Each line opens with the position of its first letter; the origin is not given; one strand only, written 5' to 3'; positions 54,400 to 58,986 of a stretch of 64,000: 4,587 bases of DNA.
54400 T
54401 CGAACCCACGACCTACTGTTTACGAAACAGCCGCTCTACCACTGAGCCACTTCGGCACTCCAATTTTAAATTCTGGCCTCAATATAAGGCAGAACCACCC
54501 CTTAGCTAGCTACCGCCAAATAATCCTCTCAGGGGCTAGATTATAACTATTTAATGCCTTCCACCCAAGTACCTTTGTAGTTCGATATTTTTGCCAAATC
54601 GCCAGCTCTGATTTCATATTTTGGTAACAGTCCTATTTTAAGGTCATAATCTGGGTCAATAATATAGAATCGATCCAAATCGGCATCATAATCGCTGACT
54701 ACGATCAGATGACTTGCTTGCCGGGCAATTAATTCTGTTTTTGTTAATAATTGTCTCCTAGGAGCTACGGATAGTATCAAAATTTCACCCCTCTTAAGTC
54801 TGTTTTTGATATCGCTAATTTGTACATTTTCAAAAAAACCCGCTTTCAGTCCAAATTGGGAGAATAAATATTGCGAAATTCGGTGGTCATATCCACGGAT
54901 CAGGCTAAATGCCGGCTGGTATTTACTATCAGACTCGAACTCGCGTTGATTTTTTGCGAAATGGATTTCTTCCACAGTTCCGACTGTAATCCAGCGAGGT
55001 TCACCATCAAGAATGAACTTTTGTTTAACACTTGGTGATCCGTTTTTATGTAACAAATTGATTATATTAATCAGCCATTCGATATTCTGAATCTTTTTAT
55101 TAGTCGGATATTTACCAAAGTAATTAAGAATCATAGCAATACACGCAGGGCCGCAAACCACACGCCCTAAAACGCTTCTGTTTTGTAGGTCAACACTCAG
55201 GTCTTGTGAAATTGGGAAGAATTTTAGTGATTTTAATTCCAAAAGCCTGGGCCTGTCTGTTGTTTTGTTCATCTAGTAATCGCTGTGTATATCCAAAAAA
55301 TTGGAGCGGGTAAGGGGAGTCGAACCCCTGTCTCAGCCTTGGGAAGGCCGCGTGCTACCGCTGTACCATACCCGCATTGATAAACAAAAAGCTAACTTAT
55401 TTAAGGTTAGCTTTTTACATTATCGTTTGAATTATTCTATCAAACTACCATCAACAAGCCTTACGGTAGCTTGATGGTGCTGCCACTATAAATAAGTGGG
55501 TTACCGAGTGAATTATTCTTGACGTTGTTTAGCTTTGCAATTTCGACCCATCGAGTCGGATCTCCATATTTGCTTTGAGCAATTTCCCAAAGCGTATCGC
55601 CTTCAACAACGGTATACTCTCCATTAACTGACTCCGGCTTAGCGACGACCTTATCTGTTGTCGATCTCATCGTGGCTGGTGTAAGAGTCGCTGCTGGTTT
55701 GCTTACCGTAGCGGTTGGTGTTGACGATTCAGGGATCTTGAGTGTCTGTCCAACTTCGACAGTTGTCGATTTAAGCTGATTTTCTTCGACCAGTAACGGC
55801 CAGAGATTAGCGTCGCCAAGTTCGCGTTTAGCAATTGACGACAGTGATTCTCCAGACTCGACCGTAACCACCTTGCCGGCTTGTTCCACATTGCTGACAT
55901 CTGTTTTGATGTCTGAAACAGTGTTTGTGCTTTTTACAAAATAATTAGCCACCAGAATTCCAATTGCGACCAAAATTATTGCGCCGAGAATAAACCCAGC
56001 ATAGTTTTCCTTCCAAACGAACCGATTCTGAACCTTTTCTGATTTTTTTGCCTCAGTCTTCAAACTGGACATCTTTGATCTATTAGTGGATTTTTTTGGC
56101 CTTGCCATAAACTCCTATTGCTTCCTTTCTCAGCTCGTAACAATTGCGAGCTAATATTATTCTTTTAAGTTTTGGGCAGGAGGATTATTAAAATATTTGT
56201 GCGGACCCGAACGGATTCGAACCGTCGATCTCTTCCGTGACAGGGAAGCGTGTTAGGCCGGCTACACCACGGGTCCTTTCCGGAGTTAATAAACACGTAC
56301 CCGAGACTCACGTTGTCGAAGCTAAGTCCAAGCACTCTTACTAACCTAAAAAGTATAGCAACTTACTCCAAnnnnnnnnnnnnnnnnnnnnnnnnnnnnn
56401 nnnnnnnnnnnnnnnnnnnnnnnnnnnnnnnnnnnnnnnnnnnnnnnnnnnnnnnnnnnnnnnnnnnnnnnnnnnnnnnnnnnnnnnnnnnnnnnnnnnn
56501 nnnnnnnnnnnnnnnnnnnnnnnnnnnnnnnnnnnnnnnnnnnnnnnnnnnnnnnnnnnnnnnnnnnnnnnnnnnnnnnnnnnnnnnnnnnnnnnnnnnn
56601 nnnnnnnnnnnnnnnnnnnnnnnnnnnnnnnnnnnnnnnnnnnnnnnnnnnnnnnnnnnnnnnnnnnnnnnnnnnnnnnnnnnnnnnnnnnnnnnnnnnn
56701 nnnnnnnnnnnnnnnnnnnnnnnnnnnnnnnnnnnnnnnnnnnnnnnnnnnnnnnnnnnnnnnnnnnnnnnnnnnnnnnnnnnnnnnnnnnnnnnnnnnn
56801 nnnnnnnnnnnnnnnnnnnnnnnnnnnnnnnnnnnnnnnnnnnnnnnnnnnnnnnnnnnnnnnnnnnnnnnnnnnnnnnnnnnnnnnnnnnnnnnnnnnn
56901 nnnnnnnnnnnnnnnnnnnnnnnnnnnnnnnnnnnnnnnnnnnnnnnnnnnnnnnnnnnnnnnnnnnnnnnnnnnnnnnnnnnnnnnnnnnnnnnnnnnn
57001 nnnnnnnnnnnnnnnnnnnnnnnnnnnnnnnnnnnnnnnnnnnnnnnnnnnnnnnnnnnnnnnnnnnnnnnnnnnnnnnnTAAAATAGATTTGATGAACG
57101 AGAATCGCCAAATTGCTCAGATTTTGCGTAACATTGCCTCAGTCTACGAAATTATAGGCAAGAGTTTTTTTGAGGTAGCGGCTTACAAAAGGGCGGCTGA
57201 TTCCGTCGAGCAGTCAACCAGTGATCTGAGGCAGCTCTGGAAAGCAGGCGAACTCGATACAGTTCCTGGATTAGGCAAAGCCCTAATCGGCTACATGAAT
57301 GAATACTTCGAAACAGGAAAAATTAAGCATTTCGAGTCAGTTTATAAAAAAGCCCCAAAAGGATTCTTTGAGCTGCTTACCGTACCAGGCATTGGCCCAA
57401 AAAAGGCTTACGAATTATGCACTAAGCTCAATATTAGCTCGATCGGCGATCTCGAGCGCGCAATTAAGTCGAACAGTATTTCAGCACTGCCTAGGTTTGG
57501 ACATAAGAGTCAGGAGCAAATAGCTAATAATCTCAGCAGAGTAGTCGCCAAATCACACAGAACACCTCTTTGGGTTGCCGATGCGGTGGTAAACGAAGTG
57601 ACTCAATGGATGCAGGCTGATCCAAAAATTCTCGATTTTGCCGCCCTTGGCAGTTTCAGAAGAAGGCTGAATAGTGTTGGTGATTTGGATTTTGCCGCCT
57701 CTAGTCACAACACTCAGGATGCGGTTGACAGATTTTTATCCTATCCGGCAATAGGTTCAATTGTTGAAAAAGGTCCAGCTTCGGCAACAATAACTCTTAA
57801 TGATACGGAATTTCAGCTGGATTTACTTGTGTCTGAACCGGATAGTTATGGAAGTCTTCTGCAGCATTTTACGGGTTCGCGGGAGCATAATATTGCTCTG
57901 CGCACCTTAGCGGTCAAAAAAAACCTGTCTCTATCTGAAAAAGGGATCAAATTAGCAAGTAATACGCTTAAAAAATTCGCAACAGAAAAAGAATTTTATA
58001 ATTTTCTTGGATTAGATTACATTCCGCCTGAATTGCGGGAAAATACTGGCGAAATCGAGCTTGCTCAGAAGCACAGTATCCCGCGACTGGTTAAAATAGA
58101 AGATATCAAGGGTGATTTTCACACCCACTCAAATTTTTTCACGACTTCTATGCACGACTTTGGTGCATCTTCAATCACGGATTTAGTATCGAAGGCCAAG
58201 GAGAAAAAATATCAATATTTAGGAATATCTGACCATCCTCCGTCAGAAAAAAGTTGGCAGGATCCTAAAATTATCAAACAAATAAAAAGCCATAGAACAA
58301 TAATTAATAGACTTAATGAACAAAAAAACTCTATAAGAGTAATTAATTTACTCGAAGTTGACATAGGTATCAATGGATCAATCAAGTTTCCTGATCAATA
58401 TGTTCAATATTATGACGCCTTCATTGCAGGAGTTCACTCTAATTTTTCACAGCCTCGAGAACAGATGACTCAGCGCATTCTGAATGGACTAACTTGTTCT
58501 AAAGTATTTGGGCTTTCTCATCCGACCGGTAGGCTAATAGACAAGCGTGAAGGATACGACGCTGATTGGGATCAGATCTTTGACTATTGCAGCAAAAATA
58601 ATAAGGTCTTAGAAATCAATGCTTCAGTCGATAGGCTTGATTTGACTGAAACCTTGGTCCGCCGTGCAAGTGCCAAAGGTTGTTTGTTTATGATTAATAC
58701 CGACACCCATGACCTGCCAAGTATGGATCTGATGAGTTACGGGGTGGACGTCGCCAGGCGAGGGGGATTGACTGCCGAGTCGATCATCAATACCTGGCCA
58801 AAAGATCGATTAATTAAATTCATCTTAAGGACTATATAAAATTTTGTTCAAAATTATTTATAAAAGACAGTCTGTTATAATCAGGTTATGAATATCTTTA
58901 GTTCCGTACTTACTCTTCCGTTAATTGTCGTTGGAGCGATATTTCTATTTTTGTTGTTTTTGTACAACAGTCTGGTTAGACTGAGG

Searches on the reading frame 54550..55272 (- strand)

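Call 10: search_protein_families(library=pfam, proteins=[window:54550-55272:-], max_evalue=1)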
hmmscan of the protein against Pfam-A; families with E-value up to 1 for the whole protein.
window:54550-55272:- (241 aa): 5 families
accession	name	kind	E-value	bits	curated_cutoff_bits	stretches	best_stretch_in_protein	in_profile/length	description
PF13529.12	Peptidase_C39_2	-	5.1e-12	47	24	2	127-207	64-142/143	Peptidase_C39 like family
PF09778.15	Guanylate_cyc_2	-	0.0006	19.7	28.1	0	40-60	12-33/212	Guanylylate cyclase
PF03412.21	Peptidase_C39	-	0.00098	19.4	22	1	40-62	13-35/133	Peptidase C39 family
PF11814.14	DUF3335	-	0.0045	16.9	25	1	148-211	115-169/206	Peptidase_C39 like family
PF01397.27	Terpene_synth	-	0.2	11.8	37.6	1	121-157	100-136/188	Terpene synthase, N-terminal domain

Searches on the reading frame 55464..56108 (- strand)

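Call 45: search_protein_families(library=pfam, proteins=[window:55464-56108:-], max_evalue=0.0001)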
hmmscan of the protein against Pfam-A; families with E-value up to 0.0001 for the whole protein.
window:55464-56108:- (215 aa): 1 family
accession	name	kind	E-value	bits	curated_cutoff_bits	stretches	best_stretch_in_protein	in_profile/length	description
PF01476.26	LysM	-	2.3e-18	66.3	20.9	2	165-215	1-43/43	LysM domain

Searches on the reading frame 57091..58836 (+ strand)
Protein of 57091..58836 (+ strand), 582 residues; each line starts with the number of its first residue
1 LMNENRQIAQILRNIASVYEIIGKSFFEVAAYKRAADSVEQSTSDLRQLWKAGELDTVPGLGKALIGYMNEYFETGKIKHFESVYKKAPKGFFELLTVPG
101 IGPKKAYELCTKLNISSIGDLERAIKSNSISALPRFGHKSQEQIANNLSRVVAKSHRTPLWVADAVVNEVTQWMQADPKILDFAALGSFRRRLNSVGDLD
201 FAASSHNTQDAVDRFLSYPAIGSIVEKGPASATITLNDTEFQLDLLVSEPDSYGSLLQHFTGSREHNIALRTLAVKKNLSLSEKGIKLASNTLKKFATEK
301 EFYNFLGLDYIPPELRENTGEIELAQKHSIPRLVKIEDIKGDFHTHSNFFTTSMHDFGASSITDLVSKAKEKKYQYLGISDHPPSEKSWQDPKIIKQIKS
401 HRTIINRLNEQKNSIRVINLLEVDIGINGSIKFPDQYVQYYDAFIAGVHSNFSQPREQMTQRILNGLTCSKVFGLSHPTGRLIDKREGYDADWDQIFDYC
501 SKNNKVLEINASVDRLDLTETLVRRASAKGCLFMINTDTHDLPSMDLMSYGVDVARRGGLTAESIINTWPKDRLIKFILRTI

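Call 45: search_protein_families(library=pfam, proteins=[window:57091-58836:+], max_evalue=0.0001)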
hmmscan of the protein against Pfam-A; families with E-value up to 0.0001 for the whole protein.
window:57091-58836:+ (582 aa): 5 families
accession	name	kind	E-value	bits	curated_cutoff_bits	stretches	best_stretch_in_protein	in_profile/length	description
PF14791.11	DNA_pol_B_thumb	-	1.4e-20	73.3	25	1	257-317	2-63/63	DNA polymerase beta thumb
PF14716.13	HHH_8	-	2.1e-12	47.6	30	1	3-77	1-72/73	Helix-hairpin-helix domain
PF02811.25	PHP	-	6.8e-10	39.9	26.4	1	342-511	1-163/164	PHP domain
PF14520.12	HHH_5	-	1.4e-08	35.5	27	1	92-144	1-51/57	Helix-hairpin-helix domain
PF00633.29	HHH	-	9e-05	22.6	24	0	92-108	10-26/30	Helix-hairpin-helix motif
